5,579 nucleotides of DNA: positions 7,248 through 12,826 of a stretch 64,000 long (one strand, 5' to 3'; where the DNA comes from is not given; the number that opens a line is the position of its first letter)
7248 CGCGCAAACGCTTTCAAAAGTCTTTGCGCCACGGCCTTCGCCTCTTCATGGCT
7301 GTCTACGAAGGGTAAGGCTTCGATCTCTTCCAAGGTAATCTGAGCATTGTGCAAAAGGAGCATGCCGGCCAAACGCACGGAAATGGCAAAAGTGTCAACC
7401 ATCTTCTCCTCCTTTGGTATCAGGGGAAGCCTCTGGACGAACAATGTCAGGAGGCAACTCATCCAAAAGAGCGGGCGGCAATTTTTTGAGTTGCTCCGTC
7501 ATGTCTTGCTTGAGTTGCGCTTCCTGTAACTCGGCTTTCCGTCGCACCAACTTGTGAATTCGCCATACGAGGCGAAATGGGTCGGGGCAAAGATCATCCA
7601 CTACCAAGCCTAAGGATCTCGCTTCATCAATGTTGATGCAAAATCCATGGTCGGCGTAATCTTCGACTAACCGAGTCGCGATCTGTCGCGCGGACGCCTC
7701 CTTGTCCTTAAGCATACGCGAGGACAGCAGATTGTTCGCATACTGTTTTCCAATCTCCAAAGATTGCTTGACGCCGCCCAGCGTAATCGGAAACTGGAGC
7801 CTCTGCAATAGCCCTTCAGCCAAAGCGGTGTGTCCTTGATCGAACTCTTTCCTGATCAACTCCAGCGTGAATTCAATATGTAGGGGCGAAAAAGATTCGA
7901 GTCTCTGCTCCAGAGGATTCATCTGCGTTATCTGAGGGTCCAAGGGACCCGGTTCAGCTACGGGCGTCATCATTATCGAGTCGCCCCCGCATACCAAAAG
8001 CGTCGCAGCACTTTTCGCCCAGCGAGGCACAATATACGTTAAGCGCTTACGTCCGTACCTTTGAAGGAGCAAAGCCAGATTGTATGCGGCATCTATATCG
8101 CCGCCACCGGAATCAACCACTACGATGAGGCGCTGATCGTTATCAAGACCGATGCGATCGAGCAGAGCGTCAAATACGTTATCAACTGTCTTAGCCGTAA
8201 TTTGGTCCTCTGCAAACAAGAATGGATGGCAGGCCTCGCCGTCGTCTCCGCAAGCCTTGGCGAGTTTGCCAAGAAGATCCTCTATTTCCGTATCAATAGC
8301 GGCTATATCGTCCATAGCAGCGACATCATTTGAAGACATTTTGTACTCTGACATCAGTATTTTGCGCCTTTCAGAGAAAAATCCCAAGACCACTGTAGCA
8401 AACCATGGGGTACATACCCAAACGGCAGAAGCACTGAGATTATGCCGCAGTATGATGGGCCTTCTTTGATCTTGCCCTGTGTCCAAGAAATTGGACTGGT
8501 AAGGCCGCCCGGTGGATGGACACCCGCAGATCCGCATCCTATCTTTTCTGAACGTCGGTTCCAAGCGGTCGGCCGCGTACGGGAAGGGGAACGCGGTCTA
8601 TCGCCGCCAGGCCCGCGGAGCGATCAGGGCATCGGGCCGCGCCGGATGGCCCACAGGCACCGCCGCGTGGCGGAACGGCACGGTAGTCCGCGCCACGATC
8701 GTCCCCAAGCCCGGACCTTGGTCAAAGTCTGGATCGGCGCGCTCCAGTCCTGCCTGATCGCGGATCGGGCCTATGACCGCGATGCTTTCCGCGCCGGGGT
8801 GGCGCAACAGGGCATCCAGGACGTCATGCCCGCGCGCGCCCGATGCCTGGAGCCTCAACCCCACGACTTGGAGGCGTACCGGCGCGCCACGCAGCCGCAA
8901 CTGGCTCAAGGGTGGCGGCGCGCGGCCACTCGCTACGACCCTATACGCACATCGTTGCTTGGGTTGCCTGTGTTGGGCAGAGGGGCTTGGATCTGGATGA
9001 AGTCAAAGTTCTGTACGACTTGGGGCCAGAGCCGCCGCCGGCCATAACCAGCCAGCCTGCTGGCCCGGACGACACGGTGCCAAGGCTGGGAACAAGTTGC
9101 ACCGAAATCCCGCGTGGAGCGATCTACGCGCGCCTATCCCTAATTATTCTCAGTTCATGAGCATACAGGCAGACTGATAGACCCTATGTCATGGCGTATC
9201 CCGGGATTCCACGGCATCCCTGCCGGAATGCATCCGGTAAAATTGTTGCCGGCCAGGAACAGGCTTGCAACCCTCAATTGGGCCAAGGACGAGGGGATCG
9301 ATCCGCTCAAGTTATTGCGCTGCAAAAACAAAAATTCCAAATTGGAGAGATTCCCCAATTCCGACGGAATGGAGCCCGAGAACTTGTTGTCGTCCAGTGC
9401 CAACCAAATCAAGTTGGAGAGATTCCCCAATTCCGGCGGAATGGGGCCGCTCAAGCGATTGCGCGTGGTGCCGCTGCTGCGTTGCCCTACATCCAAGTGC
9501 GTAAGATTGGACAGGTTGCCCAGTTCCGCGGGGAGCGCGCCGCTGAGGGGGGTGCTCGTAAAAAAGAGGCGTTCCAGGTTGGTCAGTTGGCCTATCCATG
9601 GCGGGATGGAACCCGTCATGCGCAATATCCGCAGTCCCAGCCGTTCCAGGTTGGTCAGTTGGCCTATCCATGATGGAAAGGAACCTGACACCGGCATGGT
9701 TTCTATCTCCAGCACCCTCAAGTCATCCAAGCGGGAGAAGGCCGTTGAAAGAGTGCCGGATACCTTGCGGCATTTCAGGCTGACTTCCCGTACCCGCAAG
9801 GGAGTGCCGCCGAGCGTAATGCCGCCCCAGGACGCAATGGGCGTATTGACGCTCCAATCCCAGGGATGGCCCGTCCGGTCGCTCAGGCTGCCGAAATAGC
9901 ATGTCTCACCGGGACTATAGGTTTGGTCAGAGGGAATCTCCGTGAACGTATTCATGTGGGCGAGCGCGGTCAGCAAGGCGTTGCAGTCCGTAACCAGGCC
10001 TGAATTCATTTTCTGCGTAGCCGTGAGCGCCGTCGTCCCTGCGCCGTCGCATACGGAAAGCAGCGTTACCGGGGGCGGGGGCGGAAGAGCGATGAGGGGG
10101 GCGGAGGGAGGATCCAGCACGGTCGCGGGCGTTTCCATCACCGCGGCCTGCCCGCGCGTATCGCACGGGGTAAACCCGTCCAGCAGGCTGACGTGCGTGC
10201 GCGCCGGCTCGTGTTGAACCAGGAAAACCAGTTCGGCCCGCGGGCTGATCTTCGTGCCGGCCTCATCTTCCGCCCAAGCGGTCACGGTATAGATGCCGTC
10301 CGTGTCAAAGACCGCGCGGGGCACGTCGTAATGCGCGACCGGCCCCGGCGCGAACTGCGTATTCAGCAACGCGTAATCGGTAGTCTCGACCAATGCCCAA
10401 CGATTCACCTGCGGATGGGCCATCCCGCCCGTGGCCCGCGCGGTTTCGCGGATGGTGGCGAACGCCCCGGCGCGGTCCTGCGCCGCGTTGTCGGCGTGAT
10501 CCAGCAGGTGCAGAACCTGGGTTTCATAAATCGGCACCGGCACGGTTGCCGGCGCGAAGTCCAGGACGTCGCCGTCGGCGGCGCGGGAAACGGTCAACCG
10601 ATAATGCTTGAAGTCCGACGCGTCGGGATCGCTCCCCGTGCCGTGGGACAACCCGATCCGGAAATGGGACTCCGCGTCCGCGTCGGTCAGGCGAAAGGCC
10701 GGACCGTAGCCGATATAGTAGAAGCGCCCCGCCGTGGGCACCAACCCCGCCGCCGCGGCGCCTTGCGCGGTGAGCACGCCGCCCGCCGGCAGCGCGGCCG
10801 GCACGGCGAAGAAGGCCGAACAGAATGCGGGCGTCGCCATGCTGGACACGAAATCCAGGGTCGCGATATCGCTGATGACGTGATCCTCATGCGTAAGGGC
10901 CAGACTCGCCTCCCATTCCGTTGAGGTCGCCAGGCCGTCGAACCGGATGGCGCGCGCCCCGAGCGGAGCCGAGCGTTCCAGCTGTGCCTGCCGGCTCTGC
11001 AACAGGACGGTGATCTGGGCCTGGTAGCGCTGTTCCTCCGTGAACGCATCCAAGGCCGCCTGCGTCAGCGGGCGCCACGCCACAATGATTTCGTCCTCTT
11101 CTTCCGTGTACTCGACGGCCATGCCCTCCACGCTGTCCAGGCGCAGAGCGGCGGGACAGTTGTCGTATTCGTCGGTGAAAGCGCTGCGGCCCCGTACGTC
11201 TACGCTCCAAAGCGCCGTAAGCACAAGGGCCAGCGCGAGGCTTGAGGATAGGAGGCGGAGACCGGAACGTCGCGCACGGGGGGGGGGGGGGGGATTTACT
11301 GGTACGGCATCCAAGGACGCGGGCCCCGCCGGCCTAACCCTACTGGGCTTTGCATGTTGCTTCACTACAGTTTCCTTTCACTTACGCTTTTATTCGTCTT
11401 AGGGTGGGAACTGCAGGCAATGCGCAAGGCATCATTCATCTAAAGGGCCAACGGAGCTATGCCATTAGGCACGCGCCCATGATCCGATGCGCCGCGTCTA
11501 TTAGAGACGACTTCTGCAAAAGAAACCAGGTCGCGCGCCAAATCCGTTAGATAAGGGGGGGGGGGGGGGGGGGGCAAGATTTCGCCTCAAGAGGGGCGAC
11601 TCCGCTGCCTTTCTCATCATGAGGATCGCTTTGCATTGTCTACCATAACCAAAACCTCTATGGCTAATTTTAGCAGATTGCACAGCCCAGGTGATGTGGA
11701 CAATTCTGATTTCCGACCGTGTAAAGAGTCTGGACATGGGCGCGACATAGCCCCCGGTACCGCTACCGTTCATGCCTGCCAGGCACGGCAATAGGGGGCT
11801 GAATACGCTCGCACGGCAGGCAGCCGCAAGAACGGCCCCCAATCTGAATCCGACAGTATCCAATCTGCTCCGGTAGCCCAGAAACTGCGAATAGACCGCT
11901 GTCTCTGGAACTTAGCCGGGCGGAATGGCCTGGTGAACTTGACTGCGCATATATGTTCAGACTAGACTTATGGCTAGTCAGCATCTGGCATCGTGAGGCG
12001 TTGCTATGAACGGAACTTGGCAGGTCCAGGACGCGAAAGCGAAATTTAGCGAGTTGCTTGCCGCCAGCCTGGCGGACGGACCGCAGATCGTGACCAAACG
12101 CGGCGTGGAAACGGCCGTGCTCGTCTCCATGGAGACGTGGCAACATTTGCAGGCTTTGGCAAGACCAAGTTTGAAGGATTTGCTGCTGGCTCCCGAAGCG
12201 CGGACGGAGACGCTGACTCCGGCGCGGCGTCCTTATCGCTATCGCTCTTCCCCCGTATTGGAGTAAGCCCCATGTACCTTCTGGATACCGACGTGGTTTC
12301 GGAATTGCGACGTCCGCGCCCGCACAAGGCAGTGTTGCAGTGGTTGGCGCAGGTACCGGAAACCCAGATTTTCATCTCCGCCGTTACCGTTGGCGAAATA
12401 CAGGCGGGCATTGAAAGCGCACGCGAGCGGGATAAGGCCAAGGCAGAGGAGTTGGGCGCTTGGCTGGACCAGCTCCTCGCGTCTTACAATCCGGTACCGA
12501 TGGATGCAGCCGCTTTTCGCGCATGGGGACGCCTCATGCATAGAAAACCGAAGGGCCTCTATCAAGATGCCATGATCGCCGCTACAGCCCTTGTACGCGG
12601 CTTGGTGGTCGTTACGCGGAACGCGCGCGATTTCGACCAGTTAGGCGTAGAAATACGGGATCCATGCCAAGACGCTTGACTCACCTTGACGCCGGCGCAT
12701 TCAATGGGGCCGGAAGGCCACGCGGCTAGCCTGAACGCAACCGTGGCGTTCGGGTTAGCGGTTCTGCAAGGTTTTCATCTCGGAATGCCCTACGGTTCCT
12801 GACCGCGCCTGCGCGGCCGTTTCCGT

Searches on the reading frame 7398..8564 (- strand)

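Call 79: search_protein_families(library=pfam, proteins=[window:7398-8564:-], max_evalue=0.001)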
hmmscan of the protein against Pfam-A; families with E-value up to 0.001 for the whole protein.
window:7398-8564:- (389 aa): 2 families
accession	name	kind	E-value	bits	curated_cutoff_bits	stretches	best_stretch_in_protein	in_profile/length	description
PF01972.22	SDH_protease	-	2e-11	43.9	31.3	1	142-215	90-162/286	ClpP-like SDH-type serine proteinase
PF25145.1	NfeD1b_N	-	0.00024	21.2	40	1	142-207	30-94/189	NfeD1b, N-terminal domain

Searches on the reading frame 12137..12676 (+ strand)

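Call 79: search_protein_families(library=pfam, proteins=[window:12137-12676:+], max_evalue=0.001)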
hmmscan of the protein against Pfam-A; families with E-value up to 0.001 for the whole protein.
window:12137-12676:+ (180 aa): 1 family
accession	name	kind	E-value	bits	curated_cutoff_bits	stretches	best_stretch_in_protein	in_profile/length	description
PF01850.27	PIN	-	8.7e-18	65.5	23.6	1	47-169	1-117/120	PIN domain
